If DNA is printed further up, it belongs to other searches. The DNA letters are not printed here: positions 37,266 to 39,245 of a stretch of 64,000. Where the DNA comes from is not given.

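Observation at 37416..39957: Penicillin G acylase gene interrupted at a G10 homopolymer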

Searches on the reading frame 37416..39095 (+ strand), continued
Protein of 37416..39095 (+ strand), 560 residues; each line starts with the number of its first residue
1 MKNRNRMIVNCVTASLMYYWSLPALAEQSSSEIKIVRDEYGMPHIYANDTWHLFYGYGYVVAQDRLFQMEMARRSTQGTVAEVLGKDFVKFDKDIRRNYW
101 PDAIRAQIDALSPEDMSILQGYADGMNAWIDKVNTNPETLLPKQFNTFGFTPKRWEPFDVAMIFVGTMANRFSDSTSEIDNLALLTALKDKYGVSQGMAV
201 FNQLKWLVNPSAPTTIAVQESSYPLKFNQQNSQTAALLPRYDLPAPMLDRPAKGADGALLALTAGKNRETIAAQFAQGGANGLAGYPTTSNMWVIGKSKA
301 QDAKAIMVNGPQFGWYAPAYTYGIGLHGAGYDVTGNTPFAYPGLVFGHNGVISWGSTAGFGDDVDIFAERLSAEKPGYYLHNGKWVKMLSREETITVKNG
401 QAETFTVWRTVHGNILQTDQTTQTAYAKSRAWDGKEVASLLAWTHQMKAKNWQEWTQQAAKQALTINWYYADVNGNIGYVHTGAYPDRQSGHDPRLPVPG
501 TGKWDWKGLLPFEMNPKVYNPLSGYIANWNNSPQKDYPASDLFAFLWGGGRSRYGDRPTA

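Call 60: find_related_loci(query=P0016, collection=genome_contigs, flank=1500)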
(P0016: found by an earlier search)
Query P0016 (846 aa) in genome_contigs; peptide patterns used: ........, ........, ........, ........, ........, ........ (x = any residue, [..] = any of these).
21 stretches matched a pattern; 15 encode a relative of the query (tblastn E <= 1e-3); 15 distinct loci.
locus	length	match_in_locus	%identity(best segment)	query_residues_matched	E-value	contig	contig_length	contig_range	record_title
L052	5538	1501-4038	87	1-846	0e+0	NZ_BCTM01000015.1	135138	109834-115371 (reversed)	Kluyvera cryocrescens NBRC 102467, whole genome shotgun sequence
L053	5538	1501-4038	86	1-846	0e+0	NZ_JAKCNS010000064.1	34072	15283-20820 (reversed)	Kluyvera intermedia strain INSAq229 Aq229_contig_65, whole genome shotgun sequence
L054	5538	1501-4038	86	1-846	0e+0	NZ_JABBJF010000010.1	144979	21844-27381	Kluyvera sichuanensis strain 090646 contig00010, whole genome shotgun sequence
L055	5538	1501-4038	86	1-846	0e+0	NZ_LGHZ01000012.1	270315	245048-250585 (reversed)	Kluyvera genomosp. 1 strain L2 contig12, whole genome shotgun sequence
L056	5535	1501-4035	80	1-846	0e+0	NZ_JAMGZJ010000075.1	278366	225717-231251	Silvania confinis strain H4N4 NODE_4_length_278366_cov_77.773439, whole genome shotgun sequence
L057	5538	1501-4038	80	1-846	0e+0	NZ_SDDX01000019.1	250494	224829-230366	Lelliottia nimipressuralis strain CCUG 25894 CCUG25894T_0000019, whole genome shotgun sequence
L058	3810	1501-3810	84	1-771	0e+0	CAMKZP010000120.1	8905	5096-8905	MAG: uncultured Enterobacter sp. isolate SRR10810004_bin.5_metawrap_v1.3.0_MAG genome assembly, contig: ERZ12407369_859,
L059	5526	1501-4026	72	1-844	0e+0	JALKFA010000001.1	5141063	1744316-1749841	UNVERIFIED_ORG: Buttiauxella agrestis ATCC 33320 strain DSM 4586 Ga0454260_01, whole genome shotgun sequence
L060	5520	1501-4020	72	1-842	0e+0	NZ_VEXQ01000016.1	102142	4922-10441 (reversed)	Buttiauxella sp. B2 B2_Contig_16, whole genome shotgun sequence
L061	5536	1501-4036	85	1-846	0e+0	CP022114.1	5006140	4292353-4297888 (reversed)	Kluyvera genomosp. 3 strain YDC799 chromosome, complete genome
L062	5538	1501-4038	86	1-846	0e+0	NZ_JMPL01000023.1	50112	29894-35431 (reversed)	Kluyvera ascorbata ATCC 33433 GKAS.assembly.023, whole genome shotgun sequence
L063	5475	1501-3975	84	22-846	0e+0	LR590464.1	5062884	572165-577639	Leclercia adecarboxylata strain NCTC13032 genome assembly, chromosome: 1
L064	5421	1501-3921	40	6-845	0e+0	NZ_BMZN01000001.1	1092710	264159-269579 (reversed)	Alcaligenes pakistanensis strain KCTC 42083 sequence01, whole genome shotgun sequence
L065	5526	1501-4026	72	1-844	0e+0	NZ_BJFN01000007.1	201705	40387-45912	Buttiauxella sp. A111 Contig07, whole genome shotgun sequence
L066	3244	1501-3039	34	30-569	2e-82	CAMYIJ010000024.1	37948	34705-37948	MAG: uncultured Acidimicrobiaceae bacterium isolate FCS_M_Acidobacteriota_17 genome assembly, contig: scaffold_798, whol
